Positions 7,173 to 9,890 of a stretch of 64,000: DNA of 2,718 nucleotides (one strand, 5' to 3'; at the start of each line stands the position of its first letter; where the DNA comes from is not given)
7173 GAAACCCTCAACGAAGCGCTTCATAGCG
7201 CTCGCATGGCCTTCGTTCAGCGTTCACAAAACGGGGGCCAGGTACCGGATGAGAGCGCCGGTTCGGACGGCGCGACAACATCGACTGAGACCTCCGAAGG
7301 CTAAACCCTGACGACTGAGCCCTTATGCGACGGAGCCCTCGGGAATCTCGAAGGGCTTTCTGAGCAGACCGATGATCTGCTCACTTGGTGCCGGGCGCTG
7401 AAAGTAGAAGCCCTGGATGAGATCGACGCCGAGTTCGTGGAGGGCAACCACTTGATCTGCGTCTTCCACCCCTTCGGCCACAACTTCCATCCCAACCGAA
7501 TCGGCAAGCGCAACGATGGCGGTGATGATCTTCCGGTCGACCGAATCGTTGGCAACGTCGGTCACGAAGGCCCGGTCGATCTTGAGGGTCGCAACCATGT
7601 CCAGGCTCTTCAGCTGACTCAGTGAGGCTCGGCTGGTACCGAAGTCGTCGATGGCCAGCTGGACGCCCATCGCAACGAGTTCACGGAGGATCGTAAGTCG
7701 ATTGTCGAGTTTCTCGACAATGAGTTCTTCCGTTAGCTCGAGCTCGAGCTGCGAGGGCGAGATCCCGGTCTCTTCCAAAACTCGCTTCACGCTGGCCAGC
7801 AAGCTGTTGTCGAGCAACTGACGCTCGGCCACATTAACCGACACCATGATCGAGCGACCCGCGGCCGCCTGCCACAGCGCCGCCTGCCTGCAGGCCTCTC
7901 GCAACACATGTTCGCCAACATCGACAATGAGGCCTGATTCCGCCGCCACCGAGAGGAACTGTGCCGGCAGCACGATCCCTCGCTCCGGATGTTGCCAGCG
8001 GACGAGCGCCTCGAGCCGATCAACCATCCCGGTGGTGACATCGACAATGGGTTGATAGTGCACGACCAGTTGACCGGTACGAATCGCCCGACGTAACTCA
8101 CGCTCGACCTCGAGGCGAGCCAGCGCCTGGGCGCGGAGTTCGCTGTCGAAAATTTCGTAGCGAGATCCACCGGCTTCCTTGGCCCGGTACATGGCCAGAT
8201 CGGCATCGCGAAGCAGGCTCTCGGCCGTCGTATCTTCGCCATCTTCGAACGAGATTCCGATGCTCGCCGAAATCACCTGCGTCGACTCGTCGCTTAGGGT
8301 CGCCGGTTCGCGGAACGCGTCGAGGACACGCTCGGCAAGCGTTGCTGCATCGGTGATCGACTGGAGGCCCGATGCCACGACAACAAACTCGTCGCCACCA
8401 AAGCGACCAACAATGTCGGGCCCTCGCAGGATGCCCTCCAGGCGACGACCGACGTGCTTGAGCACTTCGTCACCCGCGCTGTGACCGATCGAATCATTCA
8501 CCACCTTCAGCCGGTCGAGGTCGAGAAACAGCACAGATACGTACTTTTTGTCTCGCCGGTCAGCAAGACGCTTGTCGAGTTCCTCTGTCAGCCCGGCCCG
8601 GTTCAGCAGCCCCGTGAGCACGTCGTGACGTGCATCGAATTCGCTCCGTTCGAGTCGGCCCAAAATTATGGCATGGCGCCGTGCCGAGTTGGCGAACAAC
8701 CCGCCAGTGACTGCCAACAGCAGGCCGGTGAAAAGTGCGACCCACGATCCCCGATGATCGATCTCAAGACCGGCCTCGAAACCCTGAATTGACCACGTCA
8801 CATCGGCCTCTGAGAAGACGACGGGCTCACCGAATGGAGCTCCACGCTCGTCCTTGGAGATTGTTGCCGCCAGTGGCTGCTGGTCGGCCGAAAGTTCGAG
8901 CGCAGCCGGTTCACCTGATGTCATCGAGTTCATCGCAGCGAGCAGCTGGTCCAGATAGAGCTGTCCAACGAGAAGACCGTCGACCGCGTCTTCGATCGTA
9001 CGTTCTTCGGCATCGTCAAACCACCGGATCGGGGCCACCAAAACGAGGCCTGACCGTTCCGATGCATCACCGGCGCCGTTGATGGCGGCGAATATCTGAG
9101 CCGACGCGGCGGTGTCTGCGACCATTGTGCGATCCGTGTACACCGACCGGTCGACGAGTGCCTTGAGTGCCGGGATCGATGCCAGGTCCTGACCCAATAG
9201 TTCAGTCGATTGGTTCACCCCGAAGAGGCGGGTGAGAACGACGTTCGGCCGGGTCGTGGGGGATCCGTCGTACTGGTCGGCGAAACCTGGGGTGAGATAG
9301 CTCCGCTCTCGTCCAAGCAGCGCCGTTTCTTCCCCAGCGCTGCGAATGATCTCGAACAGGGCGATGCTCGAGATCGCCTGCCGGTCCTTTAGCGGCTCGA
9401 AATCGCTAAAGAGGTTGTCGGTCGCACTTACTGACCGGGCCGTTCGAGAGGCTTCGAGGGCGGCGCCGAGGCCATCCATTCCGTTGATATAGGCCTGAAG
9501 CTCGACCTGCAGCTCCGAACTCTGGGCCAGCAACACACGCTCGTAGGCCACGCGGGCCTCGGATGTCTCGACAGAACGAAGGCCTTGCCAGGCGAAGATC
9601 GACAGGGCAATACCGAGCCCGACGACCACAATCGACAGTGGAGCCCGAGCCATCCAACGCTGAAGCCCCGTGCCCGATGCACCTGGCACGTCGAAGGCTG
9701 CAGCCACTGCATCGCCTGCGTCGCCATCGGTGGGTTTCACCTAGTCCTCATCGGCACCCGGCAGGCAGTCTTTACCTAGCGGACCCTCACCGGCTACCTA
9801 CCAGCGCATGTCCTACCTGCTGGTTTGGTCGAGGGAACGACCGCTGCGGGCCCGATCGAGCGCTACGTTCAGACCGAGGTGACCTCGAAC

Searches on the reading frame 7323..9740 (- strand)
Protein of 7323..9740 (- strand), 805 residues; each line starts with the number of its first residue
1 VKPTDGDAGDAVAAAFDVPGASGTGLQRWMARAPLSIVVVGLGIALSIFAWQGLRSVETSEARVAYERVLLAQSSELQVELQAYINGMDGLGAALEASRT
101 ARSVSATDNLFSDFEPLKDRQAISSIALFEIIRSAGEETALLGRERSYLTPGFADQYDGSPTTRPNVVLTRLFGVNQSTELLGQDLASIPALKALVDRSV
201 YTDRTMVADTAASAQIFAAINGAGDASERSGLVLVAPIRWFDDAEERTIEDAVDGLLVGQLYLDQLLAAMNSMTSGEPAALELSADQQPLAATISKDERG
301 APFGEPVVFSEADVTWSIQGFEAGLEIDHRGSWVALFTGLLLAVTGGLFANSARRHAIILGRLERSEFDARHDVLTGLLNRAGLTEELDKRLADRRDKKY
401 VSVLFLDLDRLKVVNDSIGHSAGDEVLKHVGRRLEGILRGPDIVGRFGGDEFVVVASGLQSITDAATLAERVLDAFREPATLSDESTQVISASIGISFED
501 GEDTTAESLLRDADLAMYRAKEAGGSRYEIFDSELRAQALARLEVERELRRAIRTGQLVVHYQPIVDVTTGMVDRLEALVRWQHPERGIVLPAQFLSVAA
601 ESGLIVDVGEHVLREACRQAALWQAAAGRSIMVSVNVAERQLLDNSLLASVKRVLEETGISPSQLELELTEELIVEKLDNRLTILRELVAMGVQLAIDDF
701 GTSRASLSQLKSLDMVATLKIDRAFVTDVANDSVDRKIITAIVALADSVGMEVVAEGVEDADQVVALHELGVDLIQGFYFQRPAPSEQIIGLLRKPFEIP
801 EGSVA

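Call 17: search_protein_families(library=pfam, proteins=[window:7323-9740:-], max_evalue=0.00001)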
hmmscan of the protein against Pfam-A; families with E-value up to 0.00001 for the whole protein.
window:7323-9740:- (805 aa): 2 families
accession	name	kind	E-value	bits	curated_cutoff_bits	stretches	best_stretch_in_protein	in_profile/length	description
PF00563.25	EAL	-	4.7e-68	229.5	31.3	1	547-783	2-236/236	EAL domain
PF00990.26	GGDEF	-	3.4e-41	141.1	23.8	1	370-526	1-160/161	Diguanylate cyclase, GGDEF domain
